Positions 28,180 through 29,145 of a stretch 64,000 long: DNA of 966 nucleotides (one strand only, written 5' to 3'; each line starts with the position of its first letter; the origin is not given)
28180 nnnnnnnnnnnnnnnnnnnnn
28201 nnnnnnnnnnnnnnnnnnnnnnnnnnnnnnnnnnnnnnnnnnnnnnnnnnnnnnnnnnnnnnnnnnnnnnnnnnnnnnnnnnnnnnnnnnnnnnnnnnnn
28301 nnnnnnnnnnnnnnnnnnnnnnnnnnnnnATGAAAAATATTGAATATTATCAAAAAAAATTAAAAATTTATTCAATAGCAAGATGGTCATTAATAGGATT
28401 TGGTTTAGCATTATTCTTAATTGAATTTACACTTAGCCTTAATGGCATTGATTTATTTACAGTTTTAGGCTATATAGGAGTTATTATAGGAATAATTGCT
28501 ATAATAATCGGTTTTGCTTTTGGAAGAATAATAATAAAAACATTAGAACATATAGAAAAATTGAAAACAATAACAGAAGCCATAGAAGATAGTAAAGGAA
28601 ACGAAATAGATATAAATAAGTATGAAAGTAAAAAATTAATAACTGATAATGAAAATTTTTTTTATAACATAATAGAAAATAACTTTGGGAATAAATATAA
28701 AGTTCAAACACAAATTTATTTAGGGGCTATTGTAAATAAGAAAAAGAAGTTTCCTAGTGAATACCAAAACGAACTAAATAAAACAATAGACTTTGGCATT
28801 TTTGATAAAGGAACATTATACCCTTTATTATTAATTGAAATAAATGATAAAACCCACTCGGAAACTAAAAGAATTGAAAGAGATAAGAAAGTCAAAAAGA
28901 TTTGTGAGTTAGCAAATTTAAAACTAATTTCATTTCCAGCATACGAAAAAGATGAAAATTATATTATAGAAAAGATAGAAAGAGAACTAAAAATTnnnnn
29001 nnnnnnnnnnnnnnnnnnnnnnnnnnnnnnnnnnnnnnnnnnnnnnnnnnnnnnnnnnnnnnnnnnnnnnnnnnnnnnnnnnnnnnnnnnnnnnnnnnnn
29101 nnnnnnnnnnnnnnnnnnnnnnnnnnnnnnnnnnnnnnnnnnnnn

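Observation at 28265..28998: Antisense cargo gene: a membrane-tethered DUF2726-like nuclease-fold protein in the position of a phage immunity gene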

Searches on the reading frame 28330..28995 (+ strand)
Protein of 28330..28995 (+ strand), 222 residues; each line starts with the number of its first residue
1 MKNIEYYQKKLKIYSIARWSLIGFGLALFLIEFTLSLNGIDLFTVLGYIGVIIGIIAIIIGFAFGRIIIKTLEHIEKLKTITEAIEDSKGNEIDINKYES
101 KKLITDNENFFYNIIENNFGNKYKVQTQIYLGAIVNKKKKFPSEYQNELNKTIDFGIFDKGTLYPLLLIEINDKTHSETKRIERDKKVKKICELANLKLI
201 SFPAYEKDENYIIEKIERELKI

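Call 3: search_protein_families(library=pfam, proteins=[window:28330-28995:+], max_evalue=0.1)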
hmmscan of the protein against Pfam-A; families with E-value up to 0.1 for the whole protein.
window:28330-28995:+ (222 aa): 4 families
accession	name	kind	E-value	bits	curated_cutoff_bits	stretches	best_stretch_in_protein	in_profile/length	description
PF10881.14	DUF2726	-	3e-15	56.5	24.7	1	101-216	2-123/126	Protein of unknown function (DUF2726)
PF04845.19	PurA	-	0.013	15.3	25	1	75-125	134-187/219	PurA ssDNA and RNA-binding protein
PF11449.14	ArsP_2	-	0.026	14.1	32.5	1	27-65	255-293/359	Putative, 10TM heavy-metal exporter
PF01244.27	Peptidase_M19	-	0.096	12.3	26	0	41-97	249-307/319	Membrane dipeptidase (Peptidase family M19)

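Call 4: search_protein_families(library=phrogs, proteins=[window:28330-28995:+], max_evalue=0.1)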
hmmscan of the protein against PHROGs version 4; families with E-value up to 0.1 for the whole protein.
window:28330-28995:+ (222 aa): 2 families
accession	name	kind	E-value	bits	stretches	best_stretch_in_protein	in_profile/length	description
phrog_14167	-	unknown function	2.2e-11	44.6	1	86-220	66-195/209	-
phrog_944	-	moron, auxiliary metabolic gene and host takeover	0.022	15.5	1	20-96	137-197/235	membrane protein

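Call 7: search_protein_families(library=padloc, proteins=[window:28330-28995:+], max_evalue=0.1)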
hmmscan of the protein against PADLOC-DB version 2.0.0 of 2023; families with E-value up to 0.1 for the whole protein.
window:28330-28995:+ (222 aa): 1 family
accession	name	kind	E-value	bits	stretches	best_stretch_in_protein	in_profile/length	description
PDLC01970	CARF_TM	-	0.021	13.2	1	9-180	9-128/179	-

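Call 8: search_protein_families(library=ncbifam, proteins=[window:28330-28995:+], max_evalue=0.1)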
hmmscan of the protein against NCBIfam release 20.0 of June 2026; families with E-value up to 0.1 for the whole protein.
window:28330-28995:+ (222 aa): 3 families
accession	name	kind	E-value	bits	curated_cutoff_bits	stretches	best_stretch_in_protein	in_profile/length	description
NF006200.0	PRK08326.1-3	equivalog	0.001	18.4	194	1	46-194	171-314/321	R2-like ligand-binding oxidase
NF041560.1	T6SS_Burk_ExIF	subfamily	0.0037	17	90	1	10-107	128-225/234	putative type VI secretion system effector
NF041452.1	DDP3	equivalog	0.026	14.8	140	1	97-176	2-85/116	DNA distortion polypeptide 3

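Call 9: find_homologous_proteins(query=window:28330-28995:+, max_evalue=0.001)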
Query window:28330-28995:+ (222 aa): 116 proteins with E <= 0.001 among 1017 candidates.
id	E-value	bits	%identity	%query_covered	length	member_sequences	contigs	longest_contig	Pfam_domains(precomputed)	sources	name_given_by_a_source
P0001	1.6e-135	468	100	100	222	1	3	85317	PF10881.15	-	-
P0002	3.7e-44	169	62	66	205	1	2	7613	PF10881.15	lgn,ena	-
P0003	1.4e-38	151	43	95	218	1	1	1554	PF10881.15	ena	-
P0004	1.5e-37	147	48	75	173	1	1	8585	PF10881.15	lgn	-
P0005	2.9e-37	146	56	59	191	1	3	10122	PF10881.15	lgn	-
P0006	3.5e-37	146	53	64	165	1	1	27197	PF10881.15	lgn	-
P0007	8.4e-37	145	50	73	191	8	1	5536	PF10881.15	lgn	-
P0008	1.4e-36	144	58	56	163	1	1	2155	PF10881.15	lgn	-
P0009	8.7e-36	142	57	56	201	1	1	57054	PF10881.15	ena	-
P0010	1.1e-35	141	56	57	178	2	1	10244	PF10881.15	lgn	-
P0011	1.5e-35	141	57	56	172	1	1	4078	PF10881.15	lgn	-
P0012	3.7e-35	140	52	56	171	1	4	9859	PF10881.15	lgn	-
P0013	1.8e-34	137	55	56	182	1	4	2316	PF10881.15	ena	-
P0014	6.4e-34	136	54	56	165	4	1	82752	PF10881.15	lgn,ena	-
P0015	1.3e-33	135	53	56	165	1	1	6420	PF10881.15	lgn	-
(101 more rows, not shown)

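Call 10: find_encoding_contigs(protein=P0002, flank=10000, max_places=3)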
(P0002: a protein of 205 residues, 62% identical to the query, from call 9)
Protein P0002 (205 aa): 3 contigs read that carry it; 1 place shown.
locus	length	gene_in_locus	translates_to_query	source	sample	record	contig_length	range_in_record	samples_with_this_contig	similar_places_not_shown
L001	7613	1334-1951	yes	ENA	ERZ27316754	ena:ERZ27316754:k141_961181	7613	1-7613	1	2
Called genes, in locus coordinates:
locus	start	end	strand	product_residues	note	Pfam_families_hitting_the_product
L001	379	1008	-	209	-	PF23343:REP_ORF2-G2P (faint)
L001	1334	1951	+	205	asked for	PF10881:DUF2726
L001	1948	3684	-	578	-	-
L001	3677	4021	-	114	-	-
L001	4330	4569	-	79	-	-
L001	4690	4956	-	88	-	-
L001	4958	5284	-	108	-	-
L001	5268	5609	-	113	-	-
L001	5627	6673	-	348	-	-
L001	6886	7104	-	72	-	-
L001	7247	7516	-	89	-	-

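Call 11: find_encoding_contigs(protein=P0004, flank=10000, max_places=3)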
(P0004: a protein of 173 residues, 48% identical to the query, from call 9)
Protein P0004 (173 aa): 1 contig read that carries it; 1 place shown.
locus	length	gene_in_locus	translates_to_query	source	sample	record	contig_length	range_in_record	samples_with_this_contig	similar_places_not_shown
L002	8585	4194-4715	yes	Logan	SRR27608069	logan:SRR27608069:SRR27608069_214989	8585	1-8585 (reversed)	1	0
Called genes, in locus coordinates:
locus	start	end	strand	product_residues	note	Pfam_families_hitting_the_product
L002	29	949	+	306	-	PF01745:IPT (weak), PF01715:IPPT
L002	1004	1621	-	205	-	PF01726:LexA_DNA_bind, PF00717:Peptidase_S24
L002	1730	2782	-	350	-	PF00589:Phage_integrase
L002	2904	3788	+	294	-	PF26305:CD_NTase_C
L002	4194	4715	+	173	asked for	PF10881:DUF2726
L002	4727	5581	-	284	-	-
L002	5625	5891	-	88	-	-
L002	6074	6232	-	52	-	-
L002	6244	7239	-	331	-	-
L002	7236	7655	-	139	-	-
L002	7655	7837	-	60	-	-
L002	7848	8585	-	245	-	?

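Call 12: find_encoding_contigs(protein=P0005, flank=10000, max_places=3)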
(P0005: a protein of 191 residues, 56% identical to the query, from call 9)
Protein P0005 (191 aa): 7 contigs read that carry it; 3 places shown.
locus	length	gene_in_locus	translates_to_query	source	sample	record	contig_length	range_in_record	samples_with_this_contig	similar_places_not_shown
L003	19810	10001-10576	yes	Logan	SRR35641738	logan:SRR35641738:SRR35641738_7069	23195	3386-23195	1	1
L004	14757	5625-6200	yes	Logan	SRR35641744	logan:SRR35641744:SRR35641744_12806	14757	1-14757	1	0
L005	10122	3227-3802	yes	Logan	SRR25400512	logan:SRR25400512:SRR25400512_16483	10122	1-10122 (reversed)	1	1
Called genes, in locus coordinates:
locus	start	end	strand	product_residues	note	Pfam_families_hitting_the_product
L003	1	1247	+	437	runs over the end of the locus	PF00919:UPF0004, PF04055:Radical_SAM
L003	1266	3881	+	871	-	PF01624:MutS_I, PF05188:MutS_II, PF05192:MutS_III, PF05190:MutS_IV, PF00488:MutS_V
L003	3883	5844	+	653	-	PF02518:HATPase_c, PF13589:HATPase_c_3, PF01119:DNA_mis_repair, PF08676:MutL_C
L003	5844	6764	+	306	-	PF01745:IPT, PF01715:IPPT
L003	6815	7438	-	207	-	PF01726:LexA_DNA_bind, PF00717:Peptidase_S24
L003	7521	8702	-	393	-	PF00589:Phage_integrase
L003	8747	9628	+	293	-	PF26305:CD_NTase_C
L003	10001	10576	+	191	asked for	PF10881:DUF2726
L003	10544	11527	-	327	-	-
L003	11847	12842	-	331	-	-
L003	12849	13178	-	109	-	-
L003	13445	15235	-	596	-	PF18998:Flg_new_2 (faint), PF09479:Flg_new (weak)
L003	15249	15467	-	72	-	-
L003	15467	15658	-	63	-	-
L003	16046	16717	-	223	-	PF01863:YgjP-like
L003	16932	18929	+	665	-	PF03551:PadR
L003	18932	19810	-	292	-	?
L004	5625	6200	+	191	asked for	PF10881:DUF2726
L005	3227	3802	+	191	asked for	PF10881:DUF2726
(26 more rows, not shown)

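Call 21: search_solved_structures(query=window:28330-28995:+, max_evalue=10, show_alignments=2)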
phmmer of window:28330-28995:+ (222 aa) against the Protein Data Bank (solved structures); distinct sequences matched with E-value up to 10: 7.
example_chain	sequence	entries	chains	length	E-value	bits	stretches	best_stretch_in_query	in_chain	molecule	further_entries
9pew_K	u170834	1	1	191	0.075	16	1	21-128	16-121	ATP synthase subunit b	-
6j5i_b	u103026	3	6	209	0.087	15.8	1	20-127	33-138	ATP synthase peripheral stalk-membrane subunit b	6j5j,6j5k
6zmr_b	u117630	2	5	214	0.092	15.7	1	20-127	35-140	ATP synthase peripheral stalk-membrane subunit b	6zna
9bxu_V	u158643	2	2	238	0.12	15.3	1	21-127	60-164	ATP synthase subunit b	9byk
9pex_K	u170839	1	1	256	0.15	15.1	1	21-127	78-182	ATP synthase subunit b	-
6fwx_A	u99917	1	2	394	0.18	14.8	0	122-173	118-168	Titin,Titin,Titin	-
8bd7_W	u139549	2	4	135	0.43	13.5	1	90-121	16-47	Intraflagellar transport particle protein IFT20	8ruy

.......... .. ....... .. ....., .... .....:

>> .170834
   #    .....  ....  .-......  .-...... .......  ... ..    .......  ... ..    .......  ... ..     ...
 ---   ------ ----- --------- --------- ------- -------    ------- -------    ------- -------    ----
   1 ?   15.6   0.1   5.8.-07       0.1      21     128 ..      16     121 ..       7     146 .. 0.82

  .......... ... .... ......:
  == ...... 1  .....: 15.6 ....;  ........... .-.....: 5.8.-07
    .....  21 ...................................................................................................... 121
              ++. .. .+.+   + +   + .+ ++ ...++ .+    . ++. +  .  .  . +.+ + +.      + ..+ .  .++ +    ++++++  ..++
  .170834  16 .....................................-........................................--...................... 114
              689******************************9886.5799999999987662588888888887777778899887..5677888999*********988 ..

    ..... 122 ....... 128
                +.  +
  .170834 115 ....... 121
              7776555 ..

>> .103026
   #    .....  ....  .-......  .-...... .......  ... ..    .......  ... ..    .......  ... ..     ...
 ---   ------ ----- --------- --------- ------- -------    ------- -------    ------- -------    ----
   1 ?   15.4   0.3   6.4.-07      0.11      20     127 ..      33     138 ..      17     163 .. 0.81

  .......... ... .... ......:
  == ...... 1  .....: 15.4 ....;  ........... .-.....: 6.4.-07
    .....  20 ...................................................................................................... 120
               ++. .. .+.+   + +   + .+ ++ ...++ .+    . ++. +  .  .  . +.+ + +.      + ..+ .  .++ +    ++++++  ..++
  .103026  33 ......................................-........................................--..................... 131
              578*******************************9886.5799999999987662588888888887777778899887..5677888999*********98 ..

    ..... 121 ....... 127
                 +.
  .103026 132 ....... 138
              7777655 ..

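Call 27: find_related_loci(query=A1, collection=genome_contigs, flank=10000)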
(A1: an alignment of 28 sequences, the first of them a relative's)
Query A1 (222 aa) in genome_contigs; peptide patterns used: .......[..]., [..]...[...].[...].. (x = any residue, [..] = any of these).
201 stretches matched a pattern; 138 encode a relative of the query (tblastn E <= 1e-3); the best 80 are kept; 80 distinct loci.
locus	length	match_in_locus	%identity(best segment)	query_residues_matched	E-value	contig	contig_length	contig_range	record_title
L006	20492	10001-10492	48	60-220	5e-40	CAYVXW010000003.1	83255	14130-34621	MAG TPA_asm: uncultured Christensenella sp. isolate SRP225648_co1_932 genome assembly, contig: NODE_380_length_83255_cov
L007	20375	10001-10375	54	97-220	2e-38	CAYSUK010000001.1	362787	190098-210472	MAG TPA_asm: uncultured Christensenella sp. isolate SRP225648_co1_565 genome assembly, contig: NODE_3_length_362787_cov_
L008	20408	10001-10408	51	87-220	6e-38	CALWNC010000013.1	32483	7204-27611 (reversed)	MAG: uncultured Clostridia bacterium isolate BRZ_CS__bin43 genome assembly, contig: BRZ_CS__NODE_1978_length_32483_cov_1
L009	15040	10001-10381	50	96-221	4e-35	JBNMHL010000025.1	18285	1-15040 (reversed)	MAG: Clostridiales bacterium isolate CM_BacUBA326.123 k141_418438_length_18285_cov_25.1458, whole genome shotgun sequenc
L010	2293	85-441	51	104-221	1e-34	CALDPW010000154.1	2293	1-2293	MAG TPA_asm: uncultured Clostridia bacterium isolate SRR6425815_bin.116_CONCOCT_v1.1_MAG genome assembly, contig: ERZ176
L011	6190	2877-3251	53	96-220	2e-33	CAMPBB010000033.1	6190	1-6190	MAG: uncultured Clostridia bacterium isolate SRR873610_bin.8_metaWRAP_v1.3_MAG genome assembly, contig: NODE_34379_lengt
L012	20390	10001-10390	54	91-220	3e-33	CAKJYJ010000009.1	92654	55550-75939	Clostridiales bacterium isolate MAG-R039 genome assembly, contig: k141_11021, whole genome shotgun sequence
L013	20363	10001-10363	48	101-220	3e-33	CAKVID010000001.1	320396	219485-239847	MAG: uncultured Clostridia bacterium isolate REFINED_METABAT215_TOP10_CONTIGS_1500_ASSEMBLY_K77_MERGED__Hadza_MoBio_hadz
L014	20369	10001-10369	52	101-222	1e-32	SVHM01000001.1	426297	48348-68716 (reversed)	MAG: Clostridiales bacterium isolate SIG384 NODE_19_length_426297_cov_4.747676, whole genome shotgun sequence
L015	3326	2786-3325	42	34-202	5e-32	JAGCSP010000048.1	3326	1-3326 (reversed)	MAG: Clostridia bacterium isolate RGIG10085 Yak_Rumen-1__c1238903, whole genome shotgun sequence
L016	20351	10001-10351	51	105-220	6e-29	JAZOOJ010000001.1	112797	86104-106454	MAG: Clostridia bacterium isolate T1900045631_YK20190325.MAGScoT_cleanbin_000010 SGB_8057_k141_1301853, whole genome sho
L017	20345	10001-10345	47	103-216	8e-28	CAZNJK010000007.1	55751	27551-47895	MAG TPA_asm: uncultured Christensenella sp. isolate SRP225648_co1_73 genome assembly, contig: NODE_938_length_55751_cov_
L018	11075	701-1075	48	93-220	6e-25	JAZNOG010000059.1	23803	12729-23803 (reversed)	MAG: Bacilli bacterium isolate T1900044652_TS20190118.MAGScoT_cleanbin_000064 SGB_1442_k141_2231334, whole genome shotgu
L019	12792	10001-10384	47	93-220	2e-24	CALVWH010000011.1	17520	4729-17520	MAG: uncultured Bacilli bacterium isolate E10__bin182 genome assembly, contig: E10__k127_276713, whole genome shotgun se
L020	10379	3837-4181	45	101-217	4e-24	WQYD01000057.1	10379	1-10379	MAG: Bacillota bacterium isolate Emb289P3bin74 Ga0123356_10008229, whole genome shotgun sequence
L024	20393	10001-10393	46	85-220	3e-22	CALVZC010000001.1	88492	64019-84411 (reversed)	MAG: uncultured Bacilli bacterium isolate BRZ_FK__bin67 genome assembly, contig: BRZ_FK__NODE_352_length_88492_cov_42.83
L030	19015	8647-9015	45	98-222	5e-21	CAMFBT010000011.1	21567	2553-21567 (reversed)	MAG: uncultured Tenericutes bacterium isolate SRR15057929_bin.39_metaWRAP_v1.3_MAG genome assembly, contig: ERZ10407480.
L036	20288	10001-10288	46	103-202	3e-20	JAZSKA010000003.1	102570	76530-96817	MAG: Christensenellaceae bacterium isolate T1900044563_TS20190029.MAGScoT_cleanbin_000016 SGB_375_k141_1982441, whole ge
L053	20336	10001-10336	44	103-216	1e-18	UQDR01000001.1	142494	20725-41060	uncultured Ruminococcus sp. isolate UMGS176 genome assembly, contig: NODE_43_length_142494_cov_5.056243, whole genome sh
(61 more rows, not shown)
